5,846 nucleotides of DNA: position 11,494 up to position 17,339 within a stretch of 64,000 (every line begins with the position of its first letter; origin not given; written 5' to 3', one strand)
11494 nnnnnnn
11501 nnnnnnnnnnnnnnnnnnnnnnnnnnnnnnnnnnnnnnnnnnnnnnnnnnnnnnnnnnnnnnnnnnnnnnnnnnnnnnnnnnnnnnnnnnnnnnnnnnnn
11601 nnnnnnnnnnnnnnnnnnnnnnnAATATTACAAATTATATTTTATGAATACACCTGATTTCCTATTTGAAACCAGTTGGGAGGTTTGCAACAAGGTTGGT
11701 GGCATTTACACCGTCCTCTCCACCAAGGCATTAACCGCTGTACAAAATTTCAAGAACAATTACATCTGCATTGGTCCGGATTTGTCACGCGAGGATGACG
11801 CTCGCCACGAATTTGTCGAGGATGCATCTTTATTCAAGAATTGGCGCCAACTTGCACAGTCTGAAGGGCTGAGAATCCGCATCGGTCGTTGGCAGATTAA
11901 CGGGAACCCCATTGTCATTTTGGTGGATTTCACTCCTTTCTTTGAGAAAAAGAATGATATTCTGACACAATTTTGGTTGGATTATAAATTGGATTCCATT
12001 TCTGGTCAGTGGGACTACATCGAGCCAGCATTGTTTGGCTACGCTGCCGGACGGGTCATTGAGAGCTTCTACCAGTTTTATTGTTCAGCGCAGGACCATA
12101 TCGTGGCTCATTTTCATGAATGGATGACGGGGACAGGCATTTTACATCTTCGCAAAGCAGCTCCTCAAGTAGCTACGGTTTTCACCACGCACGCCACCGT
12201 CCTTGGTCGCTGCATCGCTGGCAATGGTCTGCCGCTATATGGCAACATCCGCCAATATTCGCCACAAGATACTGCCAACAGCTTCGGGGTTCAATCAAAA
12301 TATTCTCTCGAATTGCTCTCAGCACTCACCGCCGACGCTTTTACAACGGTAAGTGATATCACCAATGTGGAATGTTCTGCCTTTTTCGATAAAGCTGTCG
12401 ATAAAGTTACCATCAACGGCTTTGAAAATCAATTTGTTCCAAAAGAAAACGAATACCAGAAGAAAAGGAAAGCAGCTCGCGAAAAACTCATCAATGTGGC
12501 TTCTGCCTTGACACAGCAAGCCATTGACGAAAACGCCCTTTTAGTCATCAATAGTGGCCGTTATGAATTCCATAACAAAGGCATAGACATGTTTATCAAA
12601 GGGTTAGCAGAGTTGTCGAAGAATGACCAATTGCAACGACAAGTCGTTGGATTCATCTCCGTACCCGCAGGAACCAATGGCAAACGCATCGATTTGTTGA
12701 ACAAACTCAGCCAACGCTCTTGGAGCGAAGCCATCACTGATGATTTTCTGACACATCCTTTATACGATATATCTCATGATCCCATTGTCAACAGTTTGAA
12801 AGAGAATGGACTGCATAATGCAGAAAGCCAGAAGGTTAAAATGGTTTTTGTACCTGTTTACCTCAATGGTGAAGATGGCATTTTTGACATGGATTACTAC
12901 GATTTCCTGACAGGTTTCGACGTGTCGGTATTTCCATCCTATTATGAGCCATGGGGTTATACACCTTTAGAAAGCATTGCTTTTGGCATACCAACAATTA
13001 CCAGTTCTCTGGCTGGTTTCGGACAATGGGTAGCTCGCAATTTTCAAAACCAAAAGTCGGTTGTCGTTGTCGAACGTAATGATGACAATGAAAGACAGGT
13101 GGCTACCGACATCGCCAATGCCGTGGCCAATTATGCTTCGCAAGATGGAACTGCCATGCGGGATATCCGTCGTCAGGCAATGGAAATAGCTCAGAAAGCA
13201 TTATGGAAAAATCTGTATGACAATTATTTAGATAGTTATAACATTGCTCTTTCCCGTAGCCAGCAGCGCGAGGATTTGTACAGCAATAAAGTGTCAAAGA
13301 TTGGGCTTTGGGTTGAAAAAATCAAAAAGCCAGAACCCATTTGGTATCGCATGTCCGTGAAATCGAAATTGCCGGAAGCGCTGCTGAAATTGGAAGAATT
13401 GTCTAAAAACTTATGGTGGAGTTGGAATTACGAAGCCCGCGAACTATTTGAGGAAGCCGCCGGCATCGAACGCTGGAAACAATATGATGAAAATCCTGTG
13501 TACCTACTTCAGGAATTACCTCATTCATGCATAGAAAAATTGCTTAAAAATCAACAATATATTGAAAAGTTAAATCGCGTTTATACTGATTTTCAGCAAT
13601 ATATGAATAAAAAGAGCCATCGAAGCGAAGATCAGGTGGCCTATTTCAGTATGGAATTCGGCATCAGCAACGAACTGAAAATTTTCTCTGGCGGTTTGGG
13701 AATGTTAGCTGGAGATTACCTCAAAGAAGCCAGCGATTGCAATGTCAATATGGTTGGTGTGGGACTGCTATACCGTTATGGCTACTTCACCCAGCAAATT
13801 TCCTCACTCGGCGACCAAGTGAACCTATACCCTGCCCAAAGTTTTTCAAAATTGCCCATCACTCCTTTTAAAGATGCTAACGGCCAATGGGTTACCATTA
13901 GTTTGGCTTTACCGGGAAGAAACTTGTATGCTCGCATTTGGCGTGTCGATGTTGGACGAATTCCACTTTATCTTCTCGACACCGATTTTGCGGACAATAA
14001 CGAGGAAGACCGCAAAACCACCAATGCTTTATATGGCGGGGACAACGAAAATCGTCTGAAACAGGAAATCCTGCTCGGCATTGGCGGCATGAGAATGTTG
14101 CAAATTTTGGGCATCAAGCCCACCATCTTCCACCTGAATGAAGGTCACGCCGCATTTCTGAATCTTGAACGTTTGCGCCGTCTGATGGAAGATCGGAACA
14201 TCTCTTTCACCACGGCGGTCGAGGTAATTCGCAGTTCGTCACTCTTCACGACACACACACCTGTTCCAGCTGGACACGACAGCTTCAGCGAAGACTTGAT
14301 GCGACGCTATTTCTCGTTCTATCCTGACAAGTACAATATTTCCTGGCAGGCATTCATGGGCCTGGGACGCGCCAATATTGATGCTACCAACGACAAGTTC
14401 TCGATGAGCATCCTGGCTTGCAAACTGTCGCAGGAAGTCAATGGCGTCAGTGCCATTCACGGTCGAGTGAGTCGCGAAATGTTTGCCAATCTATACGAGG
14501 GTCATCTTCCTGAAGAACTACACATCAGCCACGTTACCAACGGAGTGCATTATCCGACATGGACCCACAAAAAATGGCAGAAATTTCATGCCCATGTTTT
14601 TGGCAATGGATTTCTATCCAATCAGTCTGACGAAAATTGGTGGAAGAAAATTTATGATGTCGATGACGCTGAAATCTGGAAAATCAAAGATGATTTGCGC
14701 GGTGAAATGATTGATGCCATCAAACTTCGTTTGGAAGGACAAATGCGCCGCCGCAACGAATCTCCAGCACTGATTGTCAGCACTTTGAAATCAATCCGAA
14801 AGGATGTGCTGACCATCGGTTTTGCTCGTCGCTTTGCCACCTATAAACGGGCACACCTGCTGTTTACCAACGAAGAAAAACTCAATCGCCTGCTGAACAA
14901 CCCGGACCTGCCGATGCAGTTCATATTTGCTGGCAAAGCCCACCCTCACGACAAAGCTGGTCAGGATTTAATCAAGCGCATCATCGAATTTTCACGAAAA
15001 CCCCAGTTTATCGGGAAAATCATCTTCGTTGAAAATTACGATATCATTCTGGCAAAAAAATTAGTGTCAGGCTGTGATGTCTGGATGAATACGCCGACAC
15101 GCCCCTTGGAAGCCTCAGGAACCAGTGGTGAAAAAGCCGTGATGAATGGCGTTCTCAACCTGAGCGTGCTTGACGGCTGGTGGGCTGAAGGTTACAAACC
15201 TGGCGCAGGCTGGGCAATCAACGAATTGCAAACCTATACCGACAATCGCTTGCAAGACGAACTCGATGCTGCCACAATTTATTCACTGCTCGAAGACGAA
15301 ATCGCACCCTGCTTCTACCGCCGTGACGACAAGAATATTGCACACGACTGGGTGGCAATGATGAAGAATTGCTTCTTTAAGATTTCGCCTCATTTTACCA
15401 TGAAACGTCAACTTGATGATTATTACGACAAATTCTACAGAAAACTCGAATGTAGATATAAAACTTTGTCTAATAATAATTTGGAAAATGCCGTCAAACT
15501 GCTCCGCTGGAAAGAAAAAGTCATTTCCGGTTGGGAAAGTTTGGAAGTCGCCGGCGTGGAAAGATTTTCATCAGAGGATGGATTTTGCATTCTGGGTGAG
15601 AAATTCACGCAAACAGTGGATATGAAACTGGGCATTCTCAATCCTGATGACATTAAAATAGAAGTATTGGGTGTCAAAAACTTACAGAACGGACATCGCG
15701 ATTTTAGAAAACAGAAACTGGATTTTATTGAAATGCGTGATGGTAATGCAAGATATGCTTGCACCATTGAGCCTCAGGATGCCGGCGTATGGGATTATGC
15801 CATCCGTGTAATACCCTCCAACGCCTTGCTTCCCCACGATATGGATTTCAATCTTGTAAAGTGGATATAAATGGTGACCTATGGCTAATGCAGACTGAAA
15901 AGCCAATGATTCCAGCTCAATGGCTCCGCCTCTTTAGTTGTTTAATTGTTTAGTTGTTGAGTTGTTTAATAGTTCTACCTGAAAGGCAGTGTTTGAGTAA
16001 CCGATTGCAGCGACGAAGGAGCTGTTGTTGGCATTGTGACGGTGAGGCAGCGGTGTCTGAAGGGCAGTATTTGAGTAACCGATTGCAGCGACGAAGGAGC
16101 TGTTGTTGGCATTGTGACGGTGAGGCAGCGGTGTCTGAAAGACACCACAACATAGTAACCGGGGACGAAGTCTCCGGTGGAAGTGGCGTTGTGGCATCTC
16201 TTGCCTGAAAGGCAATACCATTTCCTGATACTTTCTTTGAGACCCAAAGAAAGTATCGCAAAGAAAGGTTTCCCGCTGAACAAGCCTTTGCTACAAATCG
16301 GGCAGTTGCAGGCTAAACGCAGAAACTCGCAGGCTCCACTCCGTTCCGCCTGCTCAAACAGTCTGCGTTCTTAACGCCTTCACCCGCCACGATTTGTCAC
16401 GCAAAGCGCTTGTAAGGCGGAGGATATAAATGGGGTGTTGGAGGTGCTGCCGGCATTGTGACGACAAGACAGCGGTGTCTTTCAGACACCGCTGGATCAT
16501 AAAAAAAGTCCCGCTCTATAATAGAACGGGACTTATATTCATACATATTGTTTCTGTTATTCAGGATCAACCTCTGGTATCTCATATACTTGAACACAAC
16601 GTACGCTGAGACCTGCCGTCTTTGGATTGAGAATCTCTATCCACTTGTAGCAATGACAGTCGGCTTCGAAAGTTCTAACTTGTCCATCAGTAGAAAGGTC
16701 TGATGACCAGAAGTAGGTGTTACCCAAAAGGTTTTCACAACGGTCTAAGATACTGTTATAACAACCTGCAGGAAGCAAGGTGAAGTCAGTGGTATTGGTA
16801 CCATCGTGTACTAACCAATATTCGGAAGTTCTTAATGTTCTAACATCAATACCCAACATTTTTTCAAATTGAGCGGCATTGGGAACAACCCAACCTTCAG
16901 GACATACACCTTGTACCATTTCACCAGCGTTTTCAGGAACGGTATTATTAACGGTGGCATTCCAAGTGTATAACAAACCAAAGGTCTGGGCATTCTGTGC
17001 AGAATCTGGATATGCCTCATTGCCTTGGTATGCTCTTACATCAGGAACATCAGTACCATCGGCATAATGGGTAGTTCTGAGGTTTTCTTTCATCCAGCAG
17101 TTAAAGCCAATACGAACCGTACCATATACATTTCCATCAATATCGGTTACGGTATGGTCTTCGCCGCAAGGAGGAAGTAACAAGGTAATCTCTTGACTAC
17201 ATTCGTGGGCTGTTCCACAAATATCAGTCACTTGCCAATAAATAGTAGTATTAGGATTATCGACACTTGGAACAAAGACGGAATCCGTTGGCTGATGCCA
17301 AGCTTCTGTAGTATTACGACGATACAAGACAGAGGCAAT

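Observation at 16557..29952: Two adjacent giant paralogs pairing a polyglycine-rich N-domain with FISUMP C-domains; function and export route unknown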

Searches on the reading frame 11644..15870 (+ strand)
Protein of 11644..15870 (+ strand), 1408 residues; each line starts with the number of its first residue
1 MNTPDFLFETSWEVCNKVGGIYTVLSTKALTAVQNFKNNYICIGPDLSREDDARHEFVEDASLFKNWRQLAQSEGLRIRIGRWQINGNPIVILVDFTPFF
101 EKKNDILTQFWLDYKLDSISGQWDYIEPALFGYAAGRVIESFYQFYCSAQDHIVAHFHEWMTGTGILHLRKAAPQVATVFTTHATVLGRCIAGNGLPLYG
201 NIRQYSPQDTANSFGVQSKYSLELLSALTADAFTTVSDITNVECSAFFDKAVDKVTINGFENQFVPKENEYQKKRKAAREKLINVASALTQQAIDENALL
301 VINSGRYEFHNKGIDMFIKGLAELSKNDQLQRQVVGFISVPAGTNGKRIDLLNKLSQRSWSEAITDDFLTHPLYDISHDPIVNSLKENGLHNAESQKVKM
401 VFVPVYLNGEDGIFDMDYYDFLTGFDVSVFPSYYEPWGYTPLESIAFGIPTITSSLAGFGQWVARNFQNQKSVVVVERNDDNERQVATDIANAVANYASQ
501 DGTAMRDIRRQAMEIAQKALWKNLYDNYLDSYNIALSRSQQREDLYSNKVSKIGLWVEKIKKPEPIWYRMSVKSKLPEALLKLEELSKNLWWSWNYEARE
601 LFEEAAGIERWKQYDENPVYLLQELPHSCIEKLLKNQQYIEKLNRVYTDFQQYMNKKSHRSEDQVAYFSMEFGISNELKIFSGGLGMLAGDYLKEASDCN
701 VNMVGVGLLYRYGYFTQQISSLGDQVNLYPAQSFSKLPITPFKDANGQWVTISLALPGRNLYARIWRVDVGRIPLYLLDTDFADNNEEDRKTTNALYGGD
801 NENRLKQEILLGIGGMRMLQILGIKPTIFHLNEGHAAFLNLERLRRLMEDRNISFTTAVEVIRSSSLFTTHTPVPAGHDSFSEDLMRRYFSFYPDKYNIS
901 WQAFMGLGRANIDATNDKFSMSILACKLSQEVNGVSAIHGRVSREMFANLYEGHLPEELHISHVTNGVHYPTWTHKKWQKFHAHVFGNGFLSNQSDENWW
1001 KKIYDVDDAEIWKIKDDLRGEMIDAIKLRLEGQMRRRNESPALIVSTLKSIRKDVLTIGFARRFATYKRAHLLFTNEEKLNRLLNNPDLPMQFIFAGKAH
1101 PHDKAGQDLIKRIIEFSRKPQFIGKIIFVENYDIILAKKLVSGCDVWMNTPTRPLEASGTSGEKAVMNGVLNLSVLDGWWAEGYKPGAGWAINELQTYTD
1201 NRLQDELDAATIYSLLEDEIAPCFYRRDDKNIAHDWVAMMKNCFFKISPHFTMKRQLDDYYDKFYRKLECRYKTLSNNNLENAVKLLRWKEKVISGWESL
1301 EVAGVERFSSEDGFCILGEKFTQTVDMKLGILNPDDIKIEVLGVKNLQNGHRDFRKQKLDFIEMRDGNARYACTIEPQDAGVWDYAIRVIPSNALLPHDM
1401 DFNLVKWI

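Call 9: search_protein_families(library=pfam, proteins=[window:11644-15870:+], max_evalue=0.001)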
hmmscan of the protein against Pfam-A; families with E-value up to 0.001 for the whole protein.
window:11644-15870:+ (1408 aa): 7 families
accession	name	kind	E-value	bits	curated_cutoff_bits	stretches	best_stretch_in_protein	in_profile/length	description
PF05693.19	Glycogen_syn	-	1.2e-96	325.2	27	2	9-353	1-351/639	Glycogen synthase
PF00343.26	Phosphorylase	-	1.5e-34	119.9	27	2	828-1178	219-579/713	Carbohydrate phosphorylase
PF11897.13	DUF3417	-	9.9e-29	100.4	25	1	576-677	1-108/109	Protein of unknown function (DUF3417)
PF00534.26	Glycos_transf_1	-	2.3e-12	47.2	26.4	1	418-479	86-143/172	Glycosyl transferases group 1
PF08323.17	Glyco_transf_5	-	3.6e-10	40.4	22.7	1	76-239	69-219/239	Starch synthase catalytic domain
PF20706.3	GT4-conflict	-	8.4e-10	38.6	26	1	423-522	280-379/385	Family 4 Glycosyltransferase in conflict systems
PF13692.12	Glyco_trans_1_4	-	4.7e-09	37.1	27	1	417-490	69-136/142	Glycosyl transferases group 1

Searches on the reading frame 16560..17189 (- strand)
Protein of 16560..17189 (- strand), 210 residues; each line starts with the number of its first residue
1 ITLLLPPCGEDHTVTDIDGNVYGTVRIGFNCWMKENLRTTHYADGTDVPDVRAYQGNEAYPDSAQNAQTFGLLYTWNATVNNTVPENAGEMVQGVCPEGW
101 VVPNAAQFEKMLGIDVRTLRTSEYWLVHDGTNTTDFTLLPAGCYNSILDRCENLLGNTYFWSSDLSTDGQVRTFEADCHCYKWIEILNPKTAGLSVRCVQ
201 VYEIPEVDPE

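Call 62: search_solved_structures(query=A5, max_evalue=10, show_alignments=1)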
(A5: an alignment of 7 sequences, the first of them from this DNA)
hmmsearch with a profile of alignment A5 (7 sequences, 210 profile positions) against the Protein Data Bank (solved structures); distinct sequences matched with E-value up to 10: 0.

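Call 84: search_protein_families(library=phrogs, proteins=[window:16560-17189:-], max_evalue=0.01)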
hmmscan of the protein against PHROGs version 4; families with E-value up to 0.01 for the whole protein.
window:16560-17189:- (210 aa): 0 families
